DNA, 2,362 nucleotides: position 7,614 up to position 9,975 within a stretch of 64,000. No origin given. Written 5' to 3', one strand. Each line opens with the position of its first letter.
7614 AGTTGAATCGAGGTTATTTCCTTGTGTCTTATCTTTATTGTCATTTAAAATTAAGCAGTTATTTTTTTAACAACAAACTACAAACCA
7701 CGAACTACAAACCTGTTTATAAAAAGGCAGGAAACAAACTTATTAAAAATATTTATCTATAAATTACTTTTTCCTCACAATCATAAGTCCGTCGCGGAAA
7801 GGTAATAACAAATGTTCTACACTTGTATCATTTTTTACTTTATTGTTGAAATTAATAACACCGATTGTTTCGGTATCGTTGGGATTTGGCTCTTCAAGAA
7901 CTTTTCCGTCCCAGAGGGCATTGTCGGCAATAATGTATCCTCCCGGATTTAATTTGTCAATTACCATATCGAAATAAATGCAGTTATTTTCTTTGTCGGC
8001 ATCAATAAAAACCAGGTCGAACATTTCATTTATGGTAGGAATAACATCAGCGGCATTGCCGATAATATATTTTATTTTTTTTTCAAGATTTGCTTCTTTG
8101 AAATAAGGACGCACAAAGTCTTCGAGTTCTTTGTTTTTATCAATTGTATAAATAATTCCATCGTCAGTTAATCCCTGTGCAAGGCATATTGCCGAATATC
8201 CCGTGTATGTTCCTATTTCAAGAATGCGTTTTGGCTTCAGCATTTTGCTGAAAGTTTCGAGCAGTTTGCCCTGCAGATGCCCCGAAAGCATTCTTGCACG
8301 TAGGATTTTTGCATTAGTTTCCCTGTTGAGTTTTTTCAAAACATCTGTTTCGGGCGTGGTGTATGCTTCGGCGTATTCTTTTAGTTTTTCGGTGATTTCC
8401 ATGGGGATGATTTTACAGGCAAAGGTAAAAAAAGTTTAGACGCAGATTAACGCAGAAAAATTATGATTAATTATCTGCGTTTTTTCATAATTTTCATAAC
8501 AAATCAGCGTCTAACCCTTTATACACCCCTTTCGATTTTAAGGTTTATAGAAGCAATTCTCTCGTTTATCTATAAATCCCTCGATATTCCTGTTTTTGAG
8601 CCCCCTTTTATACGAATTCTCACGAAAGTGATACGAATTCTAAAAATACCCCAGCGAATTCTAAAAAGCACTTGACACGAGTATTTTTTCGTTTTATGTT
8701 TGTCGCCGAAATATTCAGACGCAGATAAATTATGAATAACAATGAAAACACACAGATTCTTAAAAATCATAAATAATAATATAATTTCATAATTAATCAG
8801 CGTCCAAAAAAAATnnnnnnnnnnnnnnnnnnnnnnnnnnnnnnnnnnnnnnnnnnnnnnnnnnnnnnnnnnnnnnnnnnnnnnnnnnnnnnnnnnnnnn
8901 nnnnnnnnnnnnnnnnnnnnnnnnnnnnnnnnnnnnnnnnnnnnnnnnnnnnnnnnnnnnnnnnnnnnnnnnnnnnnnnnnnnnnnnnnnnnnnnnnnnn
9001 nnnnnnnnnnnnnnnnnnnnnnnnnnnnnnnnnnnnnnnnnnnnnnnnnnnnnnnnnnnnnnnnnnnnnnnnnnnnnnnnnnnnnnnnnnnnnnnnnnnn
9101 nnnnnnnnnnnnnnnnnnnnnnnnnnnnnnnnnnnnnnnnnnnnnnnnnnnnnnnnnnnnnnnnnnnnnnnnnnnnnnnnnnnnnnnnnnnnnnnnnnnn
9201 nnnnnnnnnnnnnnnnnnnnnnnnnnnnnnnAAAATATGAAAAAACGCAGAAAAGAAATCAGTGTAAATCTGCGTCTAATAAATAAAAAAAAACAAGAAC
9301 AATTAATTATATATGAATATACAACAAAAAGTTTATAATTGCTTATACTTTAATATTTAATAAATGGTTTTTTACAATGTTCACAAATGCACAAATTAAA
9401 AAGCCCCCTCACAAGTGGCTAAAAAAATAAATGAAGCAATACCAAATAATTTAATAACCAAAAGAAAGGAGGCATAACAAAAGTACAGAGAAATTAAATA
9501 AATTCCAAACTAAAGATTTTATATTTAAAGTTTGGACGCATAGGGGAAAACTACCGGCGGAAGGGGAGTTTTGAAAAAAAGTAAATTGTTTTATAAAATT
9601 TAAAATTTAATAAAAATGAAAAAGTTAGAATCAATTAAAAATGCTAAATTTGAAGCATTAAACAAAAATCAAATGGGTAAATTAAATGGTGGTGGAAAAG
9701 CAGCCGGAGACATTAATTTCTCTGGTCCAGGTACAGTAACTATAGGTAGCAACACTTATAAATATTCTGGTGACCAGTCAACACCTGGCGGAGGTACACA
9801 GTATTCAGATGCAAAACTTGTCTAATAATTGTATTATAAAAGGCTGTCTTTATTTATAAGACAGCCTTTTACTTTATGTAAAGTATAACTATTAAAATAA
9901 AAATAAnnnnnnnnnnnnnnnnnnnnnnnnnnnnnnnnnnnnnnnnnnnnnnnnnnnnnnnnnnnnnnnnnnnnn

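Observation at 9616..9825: Precursor core is Cys-free and carries repeated KxxGD and YS(G)D motifs, with exactly three Asp as possible acyl donors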

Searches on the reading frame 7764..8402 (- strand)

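Call 3: search_protein_families(library=pfam, proteins=[window:7764-8402:-], max_evalue=0.01)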
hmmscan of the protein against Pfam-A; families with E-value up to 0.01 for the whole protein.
window:7764-8402:- (212 aa): 5 families
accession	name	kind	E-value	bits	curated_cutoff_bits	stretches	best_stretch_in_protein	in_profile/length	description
PF01596.23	Methyltransf_3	-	1.1e-47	162.4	22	1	18-212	7-204/204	O-methyltransferase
PF13578.12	Methyltransf_24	-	2.5e-15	57.7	26.3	1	61-161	1-104/105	Methyltransferase domain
PF01135.25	PCMT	-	2.9e-06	27.6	20.3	1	41-157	59-169/210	Protein-L-isoaspartate(D-aspartate) O-methyltransferase (PCMT)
PF13649.12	Methyltransf_25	-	0.00015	22.9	27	1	60-133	1-70/97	Methyltransferase domain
PF13847.12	Methyltransf_31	-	0.00017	21.7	27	1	58-163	5-113/145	Methyltransferase domain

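Call 4: search_protein_families(library=ncbifam, proteins=[window:7764-8402:-], max_evalue=0.01)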
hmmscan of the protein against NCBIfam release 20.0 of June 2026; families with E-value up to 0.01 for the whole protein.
window:7764-8402:- (212 aa): 15 families
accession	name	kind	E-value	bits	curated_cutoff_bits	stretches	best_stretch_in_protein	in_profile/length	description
NF001556.0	PRK00377.1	equivalog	7.1e-09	35.7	238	1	54-163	38-147/198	cobalt-precorrin-6Y C(15)-methyltransferase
NF001453.0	PRK00312.1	equivalog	1.9e-07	30.9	188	1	42-159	67-175/217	protein-L-isoaspartate(D-aspartate) O-methyltransferase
TIGR02469.1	CbiT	equivalog_domain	4.3e-06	27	78.3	1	57-160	20-121/124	precorrin-6Y C5,15-methyltransferase (decarboxylating) subunit CbiT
NF010549.0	PRK13942.1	equivalog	7.4e-06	25.6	282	1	56-158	77-174/215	protein-L-isoaspartate O-methyltransferase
TIGR00080.1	pimt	equivalog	8.2e-06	25.8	159.05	1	41-103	63-124/216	protein-L-isoaspartate O-methyltransferase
TIGR04364.1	methyltran_FxLD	equivalog_domain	4.7e-05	22.6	320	1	41-138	68-161/394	methyltransferase, FxLD system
NF010550.0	PRK13943.1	equivalog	5.9e-05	22.4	359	1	52-158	76-177/322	protein-L-isoaspartate O-methyltransferase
TIGR04188.1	methyltr_grsp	subfamily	0.00054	19.4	380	1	58-93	109-143/363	ATP-grasp peptide maturase system methyltransferase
NF052510.1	methyltran_MpqE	exception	0.00056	19.4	335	1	53-132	43-121/234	methyl-plastoquinone biosynthesis methyltransferase MpqE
NF043040.1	corrin_prot_MT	hypoth_equivalog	0.00094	18.7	180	1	53-160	37-149/216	corrinoid protein-associated methyltransferase CpaM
TIGR02752.1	MenG_heptapren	equivalog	0.002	17.7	419.85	1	56-156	45-146/231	demethylmenaquinone methyltransferase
NF001243.0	PRK00216.1-4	equivalog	0.003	16.9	235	1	56-157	47-149/237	demethylmenaquinone methyltransferase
NF045844.1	BC85_0335_fam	subfamily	0.0038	16.9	65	1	60-160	87-178/215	BC85_0335 family putative methyltransferase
TIGR01983.1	UbiG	equivalog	0.0055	16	102.95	1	47-132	45-121/228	bifunctional 2-polyprenyl-6-hydroxyphenol methylase/3-demethylubiquinol 3-O-methyltransferase UbiG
NF047853.1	tRm6a37MtseTrmN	equivalog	0.0079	15.9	350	1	45-131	32-118/244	tRNA(1)(Val) (adenine(37)-N(6))-methyltransferase TrmN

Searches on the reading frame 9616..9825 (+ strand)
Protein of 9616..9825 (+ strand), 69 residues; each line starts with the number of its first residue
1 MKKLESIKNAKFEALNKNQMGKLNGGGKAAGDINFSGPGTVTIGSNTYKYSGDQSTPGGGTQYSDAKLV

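Call 3: search_protein_families(library=pfam, proteins=[window:9616-9825:+], max_evalue=0.01)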
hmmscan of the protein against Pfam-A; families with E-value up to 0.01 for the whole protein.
window:9616-9825:+ (69 aa): 0 families

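Call 4: search_protein_families(library=ncbifam, proteins=[window:9616-9825:+], max_evalue=0.01)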
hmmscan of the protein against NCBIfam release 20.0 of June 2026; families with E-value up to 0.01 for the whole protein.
window:9616-9825:+ (69 aa): 1 family
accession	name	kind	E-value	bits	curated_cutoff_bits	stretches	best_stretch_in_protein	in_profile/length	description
TIGR04149.1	GG_sam_targ_CFB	domain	0.0015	18.4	25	1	1-44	1-34/43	TIGR04149 family rSAM-modified RiPP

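Call 15: find_homologous_proteins(query=window:9616-9822:+, max_evalue=10)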
Query window:9616-9822:+ (69 aa): 1 proteins with E <= 10 among 1 candidates.
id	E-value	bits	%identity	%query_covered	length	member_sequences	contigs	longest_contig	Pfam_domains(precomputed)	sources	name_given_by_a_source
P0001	5.2e-37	142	100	100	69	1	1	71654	-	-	-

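Call 20: find_homologous_proteins(query=A1, max_evalue=1)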
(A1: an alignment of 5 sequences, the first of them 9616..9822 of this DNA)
Query A1 (5 sequences) (69 aa, profile of the alignment): 18 proteins with E <= 1 among 418 candidates.
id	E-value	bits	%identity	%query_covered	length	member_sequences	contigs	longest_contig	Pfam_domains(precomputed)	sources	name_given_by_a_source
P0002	1.4e-35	139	58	35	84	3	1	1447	-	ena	-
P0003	6.5e-34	134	54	35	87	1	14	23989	-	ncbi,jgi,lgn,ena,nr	ncbi:MAG TPA: hypothetical protein PLH70_08245 [Bacteroidales bacterium]|nr:hypothetical protein [Ba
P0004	1.2e-32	130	63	35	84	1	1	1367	-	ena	-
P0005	2.3e-30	122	42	86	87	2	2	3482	-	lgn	-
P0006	1.8e-25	107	75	12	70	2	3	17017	-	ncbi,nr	ncbi:MAG TPA: hypothetical protein PLH70_08260 [Bacteroidales bacterium]|nr:hypothetical protein [Ba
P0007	1.2e-24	104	58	35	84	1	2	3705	-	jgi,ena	jgi:hypothetical protein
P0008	6.9e-24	102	58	35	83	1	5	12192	-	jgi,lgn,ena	jgi:hypothetical protein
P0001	4.5e-15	73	100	100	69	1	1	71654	-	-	-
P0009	2.6e-11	61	58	35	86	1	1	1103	-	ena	-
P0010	9.5e-11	60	50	35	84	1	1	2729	-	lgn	-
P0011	1.2e-10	59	38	87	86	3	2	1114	-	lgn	-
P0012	1.4e-9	56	31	90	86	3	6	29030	-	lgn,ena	-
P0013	1.1e-8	53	44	88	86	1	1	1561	-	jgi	-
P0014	2.9e-5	42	50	41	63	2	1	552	-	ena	-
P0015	8.3e-3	34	28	58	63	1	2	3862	-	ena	-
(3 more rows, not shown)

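Call 27: find_encoding_contigs(protein=P0001, flank=3000, max_places=3)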
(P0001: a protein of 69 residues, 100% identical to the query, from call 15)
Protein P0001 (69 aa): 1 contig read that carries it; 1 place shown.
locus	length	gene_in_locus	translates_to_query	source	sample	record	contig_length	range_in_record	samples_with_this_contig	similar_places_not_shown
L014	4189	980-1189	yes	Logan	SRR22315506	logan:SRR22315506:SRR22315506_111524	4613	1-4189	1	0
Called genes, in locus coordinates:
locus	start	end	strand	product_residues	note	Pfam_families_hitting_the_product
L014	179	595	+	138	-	PF13366:PDDEXK_3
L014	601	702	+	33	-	-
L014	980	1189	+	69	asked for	-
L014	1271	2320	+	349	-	-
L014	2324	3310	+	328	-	-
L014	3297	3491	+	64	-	-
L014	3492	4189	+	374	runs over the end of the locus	?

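Call 28: find_encoding_contigs(protein=P0013, flank=5000, max_places=3)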
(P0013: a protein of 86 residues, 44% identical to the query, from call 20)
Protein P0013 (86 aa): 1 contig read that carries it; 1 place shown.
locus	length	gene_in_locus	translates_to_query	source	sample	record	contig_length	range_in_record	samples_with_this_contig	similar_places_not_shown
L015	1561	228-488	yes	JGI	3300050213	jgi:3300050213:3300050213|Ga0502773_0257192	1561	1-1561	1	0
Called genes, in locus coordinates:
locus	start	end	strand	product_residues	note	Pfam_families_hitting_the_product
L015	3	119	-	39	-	?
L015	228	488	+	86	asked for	-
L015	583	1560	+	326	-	?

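Call 34: find_related_loci(query=A2, collection=metagenome_contigs, flank=4000)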
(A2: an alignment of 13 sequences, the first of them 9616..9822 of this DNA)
Query A2 (69 aa) in metagenome_contigs; peptide patterns used: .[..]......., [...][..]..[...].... (x = any residue, [..] = any of these).
349 stretches matched a pattern, but none encodes a relative of the query by tblastn (E <= 1e-3).

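Call 40: search_protein_representatives(alignment_id=A3)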
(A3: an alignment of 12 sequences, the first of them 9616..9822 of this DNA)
Query: 12 sequences, 84 profile positions. Proteins with E-value up to 0.001 (for the whole library): 74; up to 1e-10: 28; up to 1e-30: 2. The best 74 are listed.
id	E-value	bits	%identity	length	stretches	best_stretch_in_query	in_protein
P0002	4.2e-34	133.1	-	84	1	1-83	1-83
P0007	2.5e-32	127.5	-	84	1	1-83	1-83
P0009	4.1e-29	117.2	-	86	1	1-81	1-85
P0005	1.4e-27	112.2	-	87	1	1-84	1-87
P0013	5.6e-25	103.9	-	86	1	1-82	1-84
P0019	5.1e-18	81.6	-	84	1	1-82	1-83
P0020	7.6e-18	81.1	-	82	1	1-82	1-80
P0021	9.4e-18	80.8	-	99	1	1-80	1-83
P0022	6.2e-17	78.1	-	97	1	1-75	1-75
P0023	7.0e-17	78.0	-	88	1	1-83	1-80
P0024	8.5e-17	77.7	-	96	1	1-80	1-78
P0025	2.1e-16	76.5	-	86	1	1-82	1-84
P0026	3.6e-16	75.7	-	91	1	1-78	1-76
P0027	1.6e-15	73.6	-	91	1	1-80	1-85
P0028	2.0e-15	73.3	-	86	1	1-77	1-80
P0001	2.1e-15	73.2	-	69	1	1-67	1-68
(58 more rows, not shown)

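Call 47: find_encoding_contigs(protein=P0012, flank=9000, max_places=2)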
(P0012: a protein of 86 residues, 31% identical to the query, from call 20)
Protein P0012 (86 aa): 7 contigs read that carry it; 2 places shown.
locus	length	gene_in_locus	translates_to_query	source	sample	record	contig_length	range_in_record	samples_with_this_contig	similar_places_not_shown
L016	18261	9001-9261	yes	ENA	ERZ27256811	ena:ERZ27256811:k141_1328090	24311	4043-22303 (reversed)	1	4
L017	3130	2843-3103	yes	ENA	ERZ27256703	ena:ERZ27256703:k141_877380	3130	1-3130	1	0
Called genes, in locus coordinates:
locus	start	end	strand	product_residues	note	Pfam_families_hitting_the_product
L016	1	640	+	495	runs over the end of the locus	PF04055:Radical_SAM, PF13353:Fer4_12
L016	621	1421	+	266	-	-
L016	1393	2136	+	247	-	PF03572:Peptidase_S41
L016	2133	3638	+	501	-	PF03572:Peptidase_S41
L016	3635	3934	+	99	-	-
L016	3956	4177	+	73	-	-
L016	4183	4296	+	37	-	-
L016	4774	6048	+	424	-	PF13173:AAA_14, PF13635:DUF4143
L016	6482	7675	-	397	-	PF04397:LytTR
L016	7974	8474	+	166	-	-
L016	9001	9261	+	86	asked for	-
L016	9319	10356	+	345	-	-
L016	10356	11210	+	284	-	PF03781:FGE-sulfatase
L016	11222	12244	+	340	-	-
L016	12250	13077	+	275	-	PF03781:FGE-sulfatase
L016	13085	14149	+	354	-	-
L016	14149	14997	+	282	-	PF03781:FGE-sulfatase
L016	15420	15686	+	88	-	-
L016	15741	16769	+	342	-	-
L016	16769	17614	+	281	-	PF03781:FGE-sulfatase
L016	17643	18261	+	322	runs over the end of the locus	-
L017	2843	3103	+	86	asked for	-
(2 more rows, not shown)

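Call 48: find_encoding_contigs(protein=P0008, flank=9000, max_places=2)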
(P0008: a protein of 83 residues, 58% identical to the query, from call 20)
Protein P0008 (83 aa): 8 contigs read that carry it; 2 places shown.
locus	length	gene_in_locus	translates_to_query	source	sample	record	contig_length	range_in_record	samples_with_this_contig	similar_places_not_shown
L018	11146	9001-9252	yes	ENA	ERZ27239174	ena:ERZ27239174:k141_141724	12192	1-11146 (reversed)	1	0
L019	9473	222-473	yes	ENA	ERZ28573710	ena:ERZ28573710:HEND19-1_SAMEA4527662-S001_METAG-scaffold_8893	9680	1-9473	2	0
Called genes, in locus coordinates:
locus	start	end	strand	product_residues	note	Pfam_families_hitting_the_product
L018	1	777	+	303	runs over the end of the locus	PF20329:DUF6624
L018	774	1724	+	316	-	-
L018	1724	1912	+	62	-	-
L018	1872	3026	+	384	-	-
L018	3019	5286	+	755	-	PF03412:Peptidase_C39, PF00664:ABC_membrane, PF00005:ABC_tran, PF02463:SMC_N (faint)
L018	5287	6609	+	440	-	PF25917:BSH_RND (faint), PF26002:Beta-barrel_AprE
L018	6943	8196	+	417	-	PF13173:AAA_14, PF13635:DUF4143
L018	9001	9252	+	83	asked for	-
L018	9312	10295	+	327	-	-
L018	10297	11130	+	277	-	PF03781:FGE-sulfatase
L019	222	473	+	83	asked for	-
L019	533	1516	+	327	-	-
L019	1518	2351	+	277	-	PF03781:FGE-sulfatase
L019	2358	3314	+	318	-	-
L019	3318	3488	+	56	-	-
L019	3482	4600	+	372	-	-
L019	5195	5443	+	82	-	-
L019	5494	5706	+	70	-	-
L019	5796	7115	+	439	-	PF04055:Radical_SAM, PF13353:Fer4_12 (weak)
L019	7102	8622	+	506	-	PF03572:Peptidase_S41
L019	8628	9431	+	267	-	PF03781:FGE-sulfatase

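Call 67: search_protein_families(library=pfam, proteins=[L019:533-1513:+, L016:9319-10353:+, L018:1-774:+, L015:583-1560:+], max_evalue=1)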
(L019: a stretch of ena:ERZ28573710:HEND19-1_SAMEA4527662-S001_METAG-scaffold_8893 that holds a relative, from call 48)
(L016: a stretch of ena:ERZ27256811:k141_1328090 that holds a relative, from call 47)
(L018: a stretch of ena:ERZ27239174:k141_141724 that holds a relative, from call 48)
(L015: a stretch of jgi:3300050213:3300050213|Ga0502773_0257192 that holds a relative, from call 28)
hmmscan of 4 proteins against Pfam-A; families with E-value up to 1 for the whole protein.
L019:533-1513:+ (327 aa): 0 families

L016:9319-10353:+ (345 aa): 1 family
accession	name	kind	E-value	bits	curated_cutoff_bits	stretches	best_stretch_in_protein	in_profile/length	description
PF17829.7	GH115_C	-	0.11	12.7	24.1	1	268-306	106-145/172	Glycosyl hydrolase family 115 C-terminal domain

L018:1-774:+ (258 aa): 1 family
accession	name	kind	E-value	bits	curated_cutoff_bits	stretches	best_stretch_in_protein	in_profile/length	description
PF20329.3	DUF6624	-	6.4e-10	39.2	27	1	89-243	6-157/173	Family of unknown function (DUF6624)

L015:583-1560:+ (326 aa): 0 families
